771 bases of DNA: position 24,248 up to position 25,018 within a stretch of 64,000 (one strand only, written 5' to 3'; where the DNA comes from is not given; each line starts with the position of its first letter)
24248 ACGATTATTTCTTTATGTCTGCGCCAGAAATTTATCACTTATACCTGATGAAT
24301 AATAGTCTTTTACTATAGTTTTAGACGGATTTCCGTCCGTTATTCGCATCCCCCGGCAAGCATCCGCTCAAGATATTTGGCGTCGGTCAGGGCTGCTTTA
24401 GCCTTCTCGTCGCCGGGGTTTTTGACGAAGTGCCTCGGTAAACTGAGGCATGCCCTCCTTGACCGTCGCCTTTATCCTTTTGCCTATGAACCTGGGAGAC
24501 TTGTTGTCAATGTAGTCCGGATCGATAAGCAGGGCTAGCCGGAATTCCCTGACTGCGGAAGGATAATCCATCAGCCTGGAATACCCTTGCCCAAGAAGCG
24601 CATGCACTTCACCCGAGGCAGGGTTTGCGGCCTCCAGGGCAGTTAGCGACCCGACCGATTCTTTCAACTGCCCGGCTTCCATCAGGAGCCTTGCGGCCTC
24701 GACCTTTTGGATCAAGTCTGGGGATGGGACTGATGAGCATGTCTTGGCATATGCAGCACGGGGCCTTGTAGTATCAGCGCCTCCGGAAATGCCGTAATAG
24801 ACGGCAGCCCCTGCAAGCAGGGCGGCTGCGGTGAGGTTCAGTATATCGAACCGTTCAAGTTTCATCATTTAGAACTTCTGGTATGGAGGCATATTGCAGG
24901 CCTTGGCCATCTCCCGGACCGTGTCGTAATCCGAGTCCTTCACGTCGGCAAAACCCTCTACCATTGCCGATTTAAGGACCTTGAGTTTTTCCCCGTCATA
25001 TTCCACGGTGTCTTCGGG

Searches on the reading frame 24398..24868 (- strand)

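Call 34: search_protein_families(library=pfam, proteins=[window:24398-24868:-], max_evalue=0.01)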
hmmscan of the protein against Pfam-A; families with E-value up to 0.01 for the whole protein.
window:24398-24868:- (156 aa): 3 families
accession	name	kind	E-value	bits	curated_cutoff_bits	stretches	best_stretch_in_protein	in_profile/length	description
PF07719.23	TPR_2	-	0.00025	21.4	27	0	87-119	2-34/34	Tetratricopeptide repeat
PF14559.12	TPR_19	-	0.00098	19.8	25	0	57-94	30-67/68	Tetratricopeptide repeat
PF13428.12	TPR_14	-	0.0069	17.4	23.5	0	57-94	6-43/44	Tetratricopeptide repeat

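Call 101: search_protein_families(library=pfam, proteins=[window:24398-24868:-], max_evalue=0.1)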
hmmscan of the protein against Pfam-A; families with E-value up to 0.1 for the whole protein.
window:24398-24868:- (156 aa): 5 families
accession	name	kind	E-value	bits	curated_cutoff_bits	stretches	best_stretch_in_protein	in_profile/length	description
PF07719.23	TPR_2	-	0.00025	21.4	27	1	87-119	2-34/34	Tetratricopeptide repeat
PF14559.12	TPR_19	-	0.00098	19.8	25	1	57-94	30-67/68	Tetratricopeptide repeat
PF13428.12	TPR_14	-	0.0069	17.4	23.5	0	57-94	6-43/44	Tetratricopeptide repeat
PF13432.12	TPR_16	-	0.011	16.6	32.7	1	57-118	2-63/65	Tetratricopeptide repeat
PF00515.34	TPR_1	-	0.042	14.1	27.8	0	87-119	2-34/34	Tetratricopeptide repeat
